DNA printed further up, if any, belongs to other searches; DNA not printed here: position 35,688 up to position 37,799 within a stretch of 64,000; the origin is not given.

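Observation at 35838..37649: AI-2E family transporter fused to a cobalamin (B12)-binding domain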

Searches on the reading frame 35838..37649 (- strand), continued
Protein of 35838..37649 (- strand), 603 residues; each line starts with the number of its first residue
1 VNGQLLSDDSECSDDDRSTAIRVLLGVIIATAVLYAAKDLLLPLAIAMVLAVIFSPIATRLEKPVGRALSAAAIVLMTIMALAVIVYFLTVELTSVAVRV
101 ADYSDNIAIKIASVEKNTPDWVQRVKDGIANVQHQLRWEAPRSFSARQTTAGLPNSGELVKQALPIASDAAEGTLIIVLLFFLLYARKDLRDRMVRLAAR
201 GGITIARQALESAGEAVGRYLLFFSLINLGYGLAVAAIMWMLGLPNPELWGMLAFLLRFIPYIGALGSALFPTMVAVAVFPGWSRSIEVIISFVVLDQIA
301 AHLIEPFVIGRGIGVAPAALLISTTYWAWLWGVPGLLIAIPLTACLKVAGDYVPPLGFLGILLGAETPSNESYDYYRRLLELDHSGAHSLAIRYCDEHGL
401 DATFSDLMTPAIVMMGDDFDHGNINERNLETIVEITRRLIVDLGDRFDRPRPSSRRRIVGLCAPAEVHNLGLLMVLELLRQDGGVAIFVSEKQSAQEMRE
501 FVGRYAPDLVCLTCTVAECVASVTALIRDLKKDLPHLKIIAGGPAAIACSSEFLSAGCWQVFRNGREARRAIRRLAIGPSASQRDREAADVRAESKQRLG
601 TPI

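Call 31: find_related_loci(query=A1, collection=genome_contigs, flank=3000)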
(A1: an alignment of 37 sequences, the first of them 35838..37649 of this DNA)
Query A1 (603 aa) in genome_contigs; peptide patterns used: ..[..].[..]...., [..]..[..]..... (x = any residue, [..] = any of these).
130 stretches matched a pattern; 111 encode a relative of the query (tblastn E <= 1e-3); the best 80 are kept; 80 distinct loci.
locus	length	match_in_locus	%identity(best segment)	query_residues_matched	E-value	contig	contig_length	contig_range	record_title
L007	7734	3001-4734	55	8-577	0e+0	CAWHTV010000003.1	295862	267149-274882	MAG: uncultured delta proteobacterium isolate MFD05705.bin.2.88 genome assembly, contig: contig_20612, whole genome shot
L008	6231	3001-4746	52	4-580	0e+0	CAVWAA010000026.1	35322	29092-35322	MAG: Candidatus Binataceae bacterium isolate MFD03346.bin.3.102 genome assembly, contig: contig_53983, whole genome shot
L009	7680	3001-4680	57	20-575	0e+0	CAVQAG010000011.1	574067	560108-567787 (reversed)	MAG: uncultured delta proteobacterium isolate MFD09286.bin.2.82 genome assembly, contig: contig_44811, whole genome shot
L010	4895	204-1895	56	20-586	0e+0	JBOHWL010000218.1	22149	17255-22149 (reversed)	MAG: Candidatus Binataceae bacterium isolate TC-S_metabat2.bin.194 k127_4230048, whole genome shotgun sequence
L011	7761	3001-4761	52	14-599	0e+0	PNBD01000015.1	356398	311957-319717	MAG: Deltaproteobacteria bacterium isolate palsa_1115 73.20111000_P3M.98_contig_3204, whole genome shotgun sequence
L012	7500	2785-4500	55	20-593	0e+0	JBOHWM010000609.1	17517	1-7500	MAG: Candidatus Binataceae bacterium isolate TC-S_metabat2.bin.135 k127_3772244, whole genome shotgun sequence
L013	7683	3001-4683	56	20-577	0e+0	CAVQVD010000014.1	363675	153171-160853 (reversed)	MAG: uncultured delta proteobacterium isolate MFD10064.bin.1.75 genome assembly, contig: contig_33283, whole genome shot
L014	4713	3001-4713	53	7-574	0e+0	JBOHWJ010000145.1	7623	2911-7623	MAG: Candidatus Binataceae bacterium isolate TC-S_metawrap_bin.57 k127_2070871, whole genome shotgun sequence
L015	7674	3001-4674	56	20-573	0e+0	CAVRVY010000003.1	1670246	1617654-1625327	MAG: uncultured delta proteobacterium isolate MFD05512.bin.2.52 genome assembly, contig: contig_2892, whole genome shotg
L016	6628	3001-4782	52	1-592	0e+0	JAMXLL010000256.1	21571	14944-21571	MAG: Candidatus Binataceae bacterium isolate Bin.006_Pasture k127_7009169, whole genome shotgun sequence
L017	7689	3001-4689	53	18-576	0e+0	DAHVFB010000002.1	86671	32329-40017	MAG TPA_asm: Deltaproteobacteria bacterium isolate clean291 NODE_2_length_86671_cov_6.664252, whole genome shotgun seque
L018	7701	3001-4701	52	14-577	0e+0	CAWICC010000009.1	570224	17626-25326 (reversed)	MAG: uncultured delta proteobacterium isolate MFD09495.bin.2.82 genome assembly, contig: contig_8334, whole genome shotg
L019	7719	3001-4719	54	8-576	0e+0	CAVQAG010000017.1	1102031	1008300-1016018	MAG: uncultured delta proteobacterium isolate MFD09286.bin.2.82 genome assembly, contig: contig_6963, whole genome shotg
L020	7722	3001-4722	53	13-577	0e+0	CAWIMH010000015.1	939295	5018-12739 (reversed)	MAG: uncultured proteobacterium isolate MFD05377.bin.1.214 genome assembly, contig: contig_34651, whole genome shotgun s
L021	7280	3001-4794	51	9-601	0e+0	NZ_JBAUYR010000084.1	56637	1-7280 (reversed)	MAG: Candidatus Binatus sp. isolate MFD06940_ilm_asm_bin44 k127_338629, whole genome shotgun sequence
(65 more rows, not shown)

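Call 40: predict_structure(alignment_id=A1)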
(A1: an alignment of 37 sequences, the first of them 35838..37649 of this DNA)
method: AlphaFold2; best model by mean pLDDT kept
length: 603 residues; sequences in the alignment: 37
mean_pLDDT: 63.8   pTM: 0.40
mean pLDDT of the five models: 63.8, 62.5, 61.4, 59.5, 54.1
residues with pLDDT >= 90: 49; 70-90: 192; 50-70: 180; < 50: 182
segments of 3 or more residues with pLDDT < 50: 1-17, 88-90, 92-117, 138-195, 197-210, 215-217, 261-263, 309-317, 351-369, 579-603
pLDDT, mean of each block of 10 residues (from residue 1): 30 42 65 69 60 54 57 59 53 43 38 46 65 55 34 40 42 39 38 48 45 51 65 76 74 66 53 62 71 72 58 49 66 62 58 44 43 83 86 87 88 83 81 88 75 71 79 85 77 82 88 90 93 91 91 94 82 65 43 42 33
secondary structure, 60 per line:
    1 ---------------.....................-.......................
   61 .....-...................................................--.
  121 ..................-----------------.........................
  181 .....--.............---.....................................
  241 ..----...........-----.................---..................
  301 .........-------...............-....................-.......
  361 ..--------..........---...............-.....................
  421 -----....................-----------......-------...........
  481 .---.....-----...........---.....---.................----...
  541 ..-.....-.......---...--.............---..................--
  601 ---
elements in order: H16-36 H38-65 H67-117 H120-138 H156-185 H188-200 H204-242 H247-257 H263-279 H283-309 H317-331 H333-352 H354-362 H371-380 H384-398 H400-420 H426-445 E457-462 H470-481 E485-489 H495-505 E509-513 H517-533 E538-542 H544-548 H550-556 E560-562 H565-577 H581-598

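Call 43: fold_search(model_id=the predicted structure, library=pdb)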
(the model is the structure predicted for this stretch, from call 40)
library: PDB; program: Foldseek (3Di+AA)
matches with E <= 10: 1434; with E <= 0.001: 101
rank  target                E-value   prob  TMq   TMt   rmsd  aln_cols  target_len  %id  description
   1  7nb6_A                5.0e-09  1.00  0.45  0.75   5.9       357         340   23  Structure of the autoinducer-2 exporter TqsA from E. coli (released 2022-05-11)
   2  5c8d_G                2.1e-08  1.00  0.31  0.66   9.8       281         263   17  Crystal structure of full-length Thermus thermophilus CarH bound to adenosylcobalamin (dark state) (released 2015-09-30)
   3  5c8e_F                8.0e-08  1.00  0.30  0.64  10.8       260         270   18  Crystal structure of Thermus thermophilus CarH bound to adenosylcobalamin and a 26-bp DNA segment (released 2015-09-30)
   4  5c8d_C                9.1e-08  1.00  0.30  0.74   4.7       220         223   17  Crystal structure of full-length Thermus thermophilus CarH bound to adenosylcobalamin (dark state) (released 2015-09-30)
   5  9s0h_B                1.3e-07  1.00  0.30  0.86   2.6       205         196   20  Dark-state of CBD of TtCarH mutant - H132A (SSX, DLS) (released 2026-01-28)
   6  8c31_D                1.5e-07  1.00  0.30  0.86   2.5       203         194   19  Dark state 1.8 Angstrom crystal structure of cobalamin binding domain belonging to a light-dependent transcription reg (released 2023-08-16)
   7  5c8a_A                1.6e-07  1.00  0.29  0.83   2.8       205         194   19  Crystal structure of a truncated form of Thermus thermophilus CarH bound to adenosylcobalamin (dark state) (released 2015-09-30)
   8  5c8d_A                1.7e-07  1.00  0.30  0.78   2.5       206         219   19  Crystal structure of full-length Thermus thermophilus CarH bound to adenosylcobalamin (dark state) (released 2015-09-30)
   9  9s06_D                1.7e-07  1.00  0.30  0.85   2.6       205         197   19  Dark-state of CBD of TtCarH (TR-SFX, SACLA) (released 2026-01-28)
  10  5c8d_H                1.7e-07  1.00  0.30  0.63  10.3       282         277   18  Crystal structure of full-length Thermus thermophilus CarH bound to adenosylcobalamin (dark state) (released 2015-09-30)
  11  5c8f                  1.7e-07  1.00  0.29  0.60  13.3       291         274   17  Crystal structure of light-exposed full-length Thermus thermophilus CarH bound to cobalamin (released 2015-09-30)
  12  5c8a_C                2.1e-07  1.00  0.30  0.86   2.5       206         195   20  Crystal structure of a truncated form of Thermus thermophilus CarH bound to adenosylcobalamin (dark state) (released 2015-09-30)
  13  5c8d_E                2.2e-07  1.00  0.31  0.62   7.7       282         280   16  Crystal structure of full-length Thermus thermophilus CarH bound to adenosylcobalamin (dark state) (released 2015-09-30)
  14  5c8e_B                2.3e-07  1.00  0.30  0.62  11.0       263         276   17  Crystal structure of Thermus thermophilus CarH bound to adenosylcobalamin and a 26-bp DNA segment (released 2015-09-30)
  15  5c8e_G                2.7e-07  1.00  0.31  0.63   7.3       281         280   17  Crystal structure of Thermus thermophilus CarH bound to adenosylcobalamin and a 26-bp DNA segment (released 2015-09-30)
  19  8jbs_B                3.6e-07  1.00  0.32  0.81   3.2       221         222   18  B12-binding domain from Chloracidobacterium thermophilum MerR family protein, dark state (released 2024-11-13)
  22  9s0h_D                4.0e-07  1.00  0.30  0.85   2.5       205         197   20  Dark-state of CBD of TtCarH mutant - H132A (SSX, DLS) (released 2026-01-28)
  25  9s0h_A                4.3e-07  1.00  0.30  0.85   2.5       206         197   20  Dark-state of CBD of TtCarH mutant - H132A (SSX, DLS) (released 2026-01-28)
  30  5c8a_B                4.9e-07  1.00  0.29  0.84   2.6       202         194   20  Crystal structure of a truncated form of Thermus thermophilus CarH bound to adenosylcobalamin (dark state) (released 2015-09-30)
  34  8j2w_B                5.6e-07  1.00  0.32  0.56   9.8       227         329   22  Saccharothrix syringae photocobilins protein, dark state (released 2024-04-10)
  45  8jbs_A                7.6e-07  1.00  0.32  0.78   4.1       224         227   18  B12-binding domain from Chloracidobacterium thermophilum MerR family protein, dark state (released 2024-11-13)
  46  8j2w_A                7.9e-07  1.00  0.31  0.56   2.5       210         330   21  Saccharothrix syringae photocobilins protein, dark state (released 2024-04-10)
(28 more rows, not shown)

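Call 59: find_encoding_contigs(protein=P0001, flank=6000, max_places=4)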
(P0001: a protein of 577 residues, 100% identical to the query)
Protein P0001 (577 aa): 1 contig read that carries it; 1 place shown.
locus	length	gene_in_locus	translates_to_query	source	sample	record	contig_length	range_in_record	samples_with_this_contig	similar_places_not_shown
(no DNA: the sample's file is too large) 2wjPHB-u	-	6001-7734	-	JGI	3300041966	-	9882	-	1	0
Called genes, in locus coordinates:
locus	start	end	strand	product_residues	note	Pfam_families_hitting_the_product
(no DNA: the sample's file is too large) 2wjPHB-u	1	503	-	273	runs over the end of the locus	PF01904:DUF72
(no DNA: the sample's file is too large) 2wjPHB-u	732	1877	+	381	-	PF02776:TPP_enzyme_N, PF00205:TPP_enzyme_M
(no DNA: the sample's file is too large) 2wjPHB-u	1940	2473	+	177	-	PF02775:TPP_enzyme_C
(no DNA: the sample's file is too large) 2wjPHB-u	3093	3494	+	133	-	PF13378:MR_MLE_C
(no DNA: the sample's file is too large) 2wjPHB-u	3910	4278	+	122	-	-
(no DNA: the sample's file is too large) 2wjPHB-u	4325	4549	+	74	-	PF02735:Ku (weak)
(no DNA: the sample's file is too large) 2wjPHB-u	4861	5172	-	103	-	-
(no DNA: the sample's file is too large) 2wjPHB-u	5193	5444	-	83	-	-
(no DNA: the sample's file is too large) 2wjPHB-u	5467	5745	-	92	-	-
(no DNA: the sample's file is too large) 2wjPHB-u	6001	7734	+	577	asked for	PF01594:AI-2E_transport, PF02310:B12-binding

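Call 60: find_encoding_contigs(protein=P0002, flank=6000, max_places=3)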
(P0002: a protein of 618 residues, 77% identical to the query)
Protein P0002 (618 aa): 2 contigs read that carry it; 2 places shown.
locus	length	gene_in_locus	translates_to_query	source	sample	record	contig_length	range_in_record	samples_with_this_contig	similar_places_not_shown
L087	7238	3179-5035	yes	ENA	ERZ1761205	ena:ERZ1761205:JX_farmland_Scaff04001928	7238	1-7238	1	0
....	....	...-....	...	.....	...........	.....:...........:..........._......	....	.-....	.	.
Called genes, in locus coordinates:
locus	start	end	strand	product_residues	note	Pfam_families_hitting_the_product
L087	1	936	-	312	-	?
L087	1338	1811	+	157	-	-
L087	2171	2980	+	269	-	PF14366:DUF4410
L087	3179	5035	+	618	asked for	PF01594:AI-2E_transport, PF02310:B12-binding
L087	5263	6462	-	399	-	PF00557:Peptidase_M24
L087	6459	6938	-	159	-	PF12900:Pyridox_ox_2, PF01243:PNPOx_N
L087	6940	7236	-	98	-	?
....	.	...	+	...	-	?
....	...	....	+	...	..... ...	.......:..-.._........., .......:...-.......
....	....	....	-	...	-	?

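Call 75: predict_structure(alignment_id=A2)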
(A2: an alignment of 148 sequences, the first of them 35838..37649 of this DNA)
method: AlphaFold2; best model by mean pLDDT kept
length: 603 residues; sequences in the alignment: 148
mean_pLDDT: 87.1   pTM: 0.72
mean pLDDT of the five models: 87.1, 85.3, 84.7, 84.1, 83.9
residues with pLDDT >= 90: 350; 70-90: 187; 50-70: 47; < 50: 19
segments of 3 or more residues with pLDDT < 50: 1-13, 147-149
pLDDT, mean of each block of 10 residues (from residue 1): 43 63 90 94 93 93 96 95 91 89 87 85 86 80 51 74 89 95 94 85 73 87 92 97 95 93 89 93 94 95 85 77 91 90 88 82 68 92 95 96 95 90 90 96 91 82 86 94 92 93 96 95 97 97 96 98 92 79 63 68 51
secondary structure, 60 per line:
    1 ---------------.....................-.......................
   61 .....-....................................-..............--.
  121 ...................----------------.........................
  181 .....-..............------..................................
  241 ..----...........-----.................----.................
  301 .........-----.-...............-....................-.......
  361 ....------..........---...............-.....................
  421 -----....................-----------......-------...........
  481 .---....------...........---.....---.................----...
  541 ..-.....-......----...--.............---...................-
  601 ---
elements in order: H16-36 H38-65 H67-102 H104-117 H120-139 H156-185 H187-200 H207-242 H247-257 H263-279 H284-309 H317-331 H333-352 H354-363 H371-380 H384-398 H400-420 H426-445 E457-462 H470-481 E485-488 H495-505 E509-513 H517-533 E538-542 H544-548 H550-555 E560-562 H565-577 H581-599
